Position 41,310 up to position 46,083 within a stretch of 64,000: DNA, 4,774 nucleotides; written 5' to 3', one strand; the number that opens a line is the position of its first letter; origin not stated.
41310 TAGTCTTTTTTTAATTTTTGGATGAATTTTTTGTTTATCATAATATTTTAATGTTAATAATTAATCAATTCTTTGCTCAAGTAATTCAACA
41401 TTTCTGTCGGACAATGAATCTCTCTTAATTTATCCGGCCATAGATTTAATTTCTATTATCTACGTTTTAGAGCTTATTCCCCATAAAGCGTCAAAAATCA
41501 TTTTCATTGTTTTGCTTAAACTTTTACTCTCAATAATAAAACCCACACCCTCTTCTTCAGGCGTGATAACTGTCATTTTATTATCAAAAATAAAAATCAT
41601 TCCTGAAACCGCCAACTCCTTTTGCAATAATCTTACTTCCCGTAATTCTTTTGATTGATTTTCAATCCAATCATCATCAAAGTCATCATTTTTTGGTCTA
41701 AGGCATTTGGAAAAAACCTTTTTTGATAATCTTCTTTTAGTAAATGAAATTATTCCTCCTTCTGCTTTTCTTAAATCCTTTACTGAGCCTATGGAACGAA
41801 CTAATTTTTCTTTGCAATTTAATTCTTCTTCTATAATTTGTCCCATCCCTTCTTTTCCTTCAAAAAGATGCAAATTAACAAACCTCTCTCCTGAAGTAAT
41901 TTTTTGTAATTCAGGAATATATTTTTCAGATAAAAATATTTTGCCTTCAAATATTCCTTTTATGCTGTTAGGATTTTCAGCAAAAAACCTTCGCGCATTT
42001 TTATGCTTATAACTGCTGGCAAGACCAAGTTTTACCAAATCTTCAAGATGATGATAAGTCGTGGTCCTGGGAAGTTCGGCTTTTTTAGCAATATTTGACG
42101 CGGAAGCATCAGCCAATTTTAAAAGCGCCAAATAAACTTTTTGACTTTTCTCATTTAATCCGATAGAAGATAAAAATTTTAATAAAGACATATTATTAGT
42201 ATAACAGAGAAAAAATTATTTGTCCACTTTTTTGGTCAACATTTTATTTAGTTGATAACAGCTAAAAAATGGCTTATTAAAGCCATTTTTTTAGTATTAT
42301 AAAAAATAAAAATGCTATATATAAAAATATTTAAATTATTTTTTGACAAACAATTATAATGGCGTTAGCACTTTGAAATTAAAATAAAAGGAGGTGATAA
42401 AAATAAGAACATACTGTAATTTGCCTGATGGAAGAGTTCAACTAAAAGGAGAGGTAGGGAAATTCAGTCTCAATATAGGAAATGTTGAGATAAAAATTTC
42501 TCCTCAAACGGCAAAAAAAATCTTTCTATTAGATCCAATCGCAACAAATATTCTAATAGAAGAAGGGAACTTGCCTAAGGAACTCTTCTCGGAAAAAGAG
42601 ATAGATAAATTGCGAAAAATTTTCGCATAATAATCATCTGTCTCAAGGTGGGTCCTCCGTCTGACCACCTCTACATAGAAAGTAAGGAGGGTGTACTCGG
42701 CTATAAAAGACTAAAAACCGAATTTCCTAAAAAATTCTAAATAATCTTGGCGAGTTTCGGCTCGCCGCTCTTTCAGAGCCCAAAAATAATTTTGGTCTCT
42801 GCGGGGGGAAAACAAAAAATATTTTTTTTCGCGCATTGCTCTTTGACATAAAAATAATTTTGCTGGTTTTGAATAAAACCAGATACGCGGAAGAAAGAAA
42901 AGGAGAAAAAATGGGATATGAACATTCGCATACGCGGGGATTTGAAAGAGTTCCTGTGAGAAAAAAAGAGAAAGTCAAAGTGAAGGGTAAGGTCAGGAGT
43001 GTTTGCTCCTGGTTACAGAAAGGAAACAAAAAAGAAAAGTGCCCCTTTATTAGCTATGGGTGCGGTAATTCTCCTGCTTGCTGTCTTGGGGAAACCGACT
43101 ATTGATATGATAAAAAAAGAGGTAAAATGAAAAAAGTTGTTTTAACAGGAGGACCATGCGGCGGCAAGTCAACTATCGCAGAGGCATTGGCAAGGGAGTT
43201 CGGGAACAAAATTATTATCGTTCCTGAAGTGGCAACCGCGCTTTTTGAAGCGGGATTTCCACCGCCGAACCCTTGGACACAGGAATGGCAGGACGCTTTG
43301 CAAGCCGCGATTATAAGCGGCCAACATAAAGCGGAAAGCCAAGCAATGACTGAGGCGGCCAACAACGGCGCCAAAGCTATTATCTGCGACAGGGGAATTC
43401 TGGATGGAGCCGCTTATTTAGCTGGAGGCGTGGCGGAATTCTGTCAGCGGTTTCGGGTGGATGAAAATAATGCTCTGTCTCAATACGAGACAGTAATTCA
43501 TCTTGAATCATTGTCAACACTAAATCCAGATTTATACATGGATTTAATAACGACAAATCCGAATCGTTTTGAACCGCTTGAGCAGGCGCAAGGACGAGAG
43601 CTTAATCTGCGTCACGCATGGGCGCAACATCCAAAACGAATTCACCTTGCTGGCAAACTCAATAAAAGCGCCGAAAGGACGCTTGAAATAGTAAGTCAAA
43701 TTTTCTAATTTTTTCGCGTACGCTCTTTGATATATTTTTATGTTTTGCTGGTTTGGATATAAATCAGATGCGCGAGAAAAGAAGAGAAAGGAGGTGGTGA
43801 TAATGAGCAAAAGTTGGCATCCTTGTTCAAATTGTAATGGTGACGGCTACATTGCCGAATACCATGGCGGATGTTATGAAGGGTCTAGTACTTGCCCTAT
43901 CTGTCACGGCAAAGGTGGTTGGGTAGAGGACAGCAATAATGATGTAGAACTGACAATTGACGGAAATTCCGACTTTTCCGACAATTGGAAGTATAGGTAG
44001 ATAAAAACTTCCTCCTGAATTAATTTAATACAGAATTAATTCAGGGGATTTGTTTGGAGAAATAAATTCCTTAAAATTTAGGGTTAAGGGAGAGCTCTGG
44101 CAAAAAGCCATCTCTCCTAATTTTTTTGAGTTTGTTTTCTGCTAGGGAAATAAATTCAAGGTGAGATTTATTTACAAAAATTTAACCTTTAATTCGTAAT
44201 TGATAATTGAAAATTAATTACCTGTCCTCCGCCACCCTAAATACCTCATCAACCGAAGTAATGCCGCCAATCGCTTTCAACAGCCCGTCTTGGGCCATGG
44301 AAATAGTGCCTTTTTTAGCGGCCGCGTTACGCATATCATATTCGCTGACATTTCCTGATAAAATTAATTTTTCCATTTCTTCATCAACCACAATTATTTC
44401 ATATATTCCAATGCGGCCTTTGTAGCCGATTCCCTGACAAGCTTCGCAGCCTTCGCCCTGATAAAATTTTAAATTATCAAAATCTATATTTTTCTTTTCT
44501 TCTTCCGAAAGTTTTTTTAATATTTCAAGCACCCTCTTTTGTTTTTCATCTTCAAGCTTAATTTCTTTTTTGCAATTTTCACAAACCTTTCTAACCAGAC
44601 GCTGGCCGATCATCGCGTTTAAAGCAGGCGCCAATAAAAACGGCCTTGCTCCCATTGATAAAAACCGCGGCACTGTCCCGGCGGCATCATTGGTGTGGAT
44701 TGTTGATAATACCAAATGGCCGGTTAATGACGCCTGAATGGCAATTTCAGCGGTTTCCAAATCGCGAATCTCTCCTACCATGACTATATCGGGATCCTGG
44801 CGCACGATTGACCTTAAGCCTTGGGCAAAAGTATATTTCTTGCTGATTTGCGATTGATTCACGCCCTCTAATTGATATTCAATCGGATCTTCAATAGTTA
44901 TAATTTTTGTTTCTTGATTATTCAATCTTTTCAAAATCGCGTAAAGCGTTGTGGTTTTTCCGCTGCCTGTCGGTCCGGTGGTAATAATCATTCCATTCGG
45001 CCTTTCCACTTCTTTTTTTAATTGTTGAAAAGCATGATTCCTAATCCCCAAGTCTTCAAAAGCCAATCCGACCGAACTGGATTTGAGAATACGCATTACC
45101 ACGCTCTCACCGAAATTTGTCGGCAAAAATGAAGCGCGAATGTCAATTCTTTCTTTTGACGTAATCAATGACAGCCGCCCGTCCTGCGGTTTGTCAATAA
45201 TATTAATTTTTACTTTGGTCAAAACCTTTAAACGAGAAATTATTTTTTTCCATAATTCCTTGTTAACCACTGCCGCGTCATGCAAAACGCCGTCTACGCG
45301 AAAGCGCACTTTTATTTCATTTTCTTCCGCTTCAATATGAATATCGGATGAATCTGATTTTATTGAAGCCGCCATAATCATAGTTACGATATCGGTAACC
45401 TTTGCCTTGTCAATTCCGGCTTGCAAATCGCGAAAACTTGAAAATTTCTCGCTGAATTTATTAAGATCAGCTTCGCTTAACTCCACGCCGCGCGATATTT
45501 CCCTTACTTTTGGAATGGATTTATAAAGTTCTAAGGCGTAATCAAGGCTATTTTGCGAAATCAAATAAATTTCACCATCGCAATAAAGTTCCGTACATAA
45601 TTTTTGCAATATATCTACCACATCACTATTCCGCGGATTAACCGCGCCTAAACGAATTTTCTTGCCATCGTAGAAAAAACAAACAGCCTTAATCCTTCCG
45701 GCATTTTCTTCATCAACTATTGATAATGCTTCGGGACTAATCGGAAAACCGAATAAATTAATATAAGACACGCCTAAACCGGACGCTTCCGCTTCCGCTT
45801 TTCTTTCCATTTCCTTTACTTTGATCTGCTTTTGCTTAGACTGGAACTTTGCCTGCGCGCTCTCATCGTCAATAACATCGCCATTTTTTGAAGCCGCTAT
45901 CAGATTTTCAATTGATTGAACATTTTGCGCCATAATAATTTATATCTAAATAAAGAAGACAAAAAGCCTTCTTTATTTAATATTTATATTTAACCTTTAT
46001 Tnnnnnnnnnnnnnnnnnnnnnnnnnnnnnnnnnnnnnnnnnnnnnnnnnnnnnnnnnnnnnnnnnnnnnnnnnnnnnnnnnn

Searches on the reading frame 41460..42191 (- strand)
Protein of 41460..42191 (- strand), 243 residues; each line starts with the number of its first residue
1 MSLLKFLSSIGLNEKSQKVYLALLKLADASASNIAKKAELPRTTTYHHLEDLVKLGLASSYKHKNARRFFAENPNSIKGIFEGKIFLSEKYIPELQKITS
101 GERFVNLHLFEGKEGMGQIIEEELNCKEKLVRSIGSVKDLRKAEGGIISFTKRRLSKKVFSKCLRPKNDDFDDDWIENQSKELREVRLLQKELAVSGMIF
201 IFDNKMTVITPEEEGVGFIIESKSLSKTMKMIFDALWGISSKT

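Call 47: search_protein_families(library=pfam, proteins=[window:41460-42191:-], max_evalue=0.001)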
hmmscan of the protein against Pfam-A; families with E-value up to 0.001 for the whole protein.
window:41460-42191:- (243 aa): 4 families
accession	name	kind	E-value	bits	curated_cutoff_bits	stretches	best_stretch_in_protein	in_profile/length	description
PF01978.25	TrmB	-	2.6e-11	43.7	25.6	1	7-64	1-58/68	Sugar-specific transcriptional regulator TrmB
PF12840.13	HTH_20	-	0.00011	22.5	27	1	19-57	9-47/51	Helix-turn-helix domain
PF01022.26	HTH_5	-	0.00013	22.2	22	1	23-59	10-46/47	Bacterial regulatory protein, arsR family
PF09339.16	HTH_IclR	-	0.00018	21.7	22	1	29-58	19-48/52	IclR helix-turn-helix domain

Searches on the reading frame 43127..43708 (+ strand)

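Call 48: search_protein_families(library=pfam, proteins=[window:43127-43708:+], max_evalue=0.001)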
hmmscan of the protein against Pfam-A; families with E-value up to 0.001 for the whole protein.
window:43127-43708:+ (193 aa): 1 family
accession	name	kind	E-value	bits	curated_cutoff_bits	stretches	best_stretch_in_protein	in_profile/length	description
PF13521.12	AAA_28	-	7.5e-21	75.5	27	1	3-173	1-154/164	AAA domain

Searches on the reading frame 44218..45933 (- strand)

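Call 48: search_protein_families(library=pfam, proteins=[window:44218-45933:-], max_evalue=0.001)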
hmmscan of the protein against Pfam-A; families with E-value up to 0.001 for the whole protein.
window:44218-45933:- (571 aa): 8 families
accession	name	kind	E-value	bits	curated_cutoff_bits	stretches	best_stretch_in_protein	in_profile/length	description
PF00437.27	T2SSE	-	4.8e-121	404.3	24.9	1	175-566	4-370/370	Type II/IV secretion system protein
PF25199.1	nSTAND_NTPase5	-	1.7e-05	25.1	34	1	303-358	30-87/145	Novel STAND NTPase 5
PF20720.3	nSTAND3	-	2.7e-05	24.4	27.2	1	299-352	4-56/155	Novel STAND NTPase 3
PF05157.20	MshEN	-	3.6e-05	24.1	23.1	1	53-137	1-83/90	MshEN domain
PF04851.21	ResIII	-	0.00032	21.1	22.5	1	300-349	10-61/164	Type III restriction enzyme, res subunit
PF00005.33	ABC_tran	-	0.00036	21.6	25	0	315-428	13-80/137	ABC transporter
PF13401.12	AAA_22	-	0.00046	21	27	0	312-350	4-42/130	AAA domain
PF01637.24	ATPase_2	-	0.00083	19.7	33.2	0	298-365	4-70/225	ATPase domain predominantly from Archaea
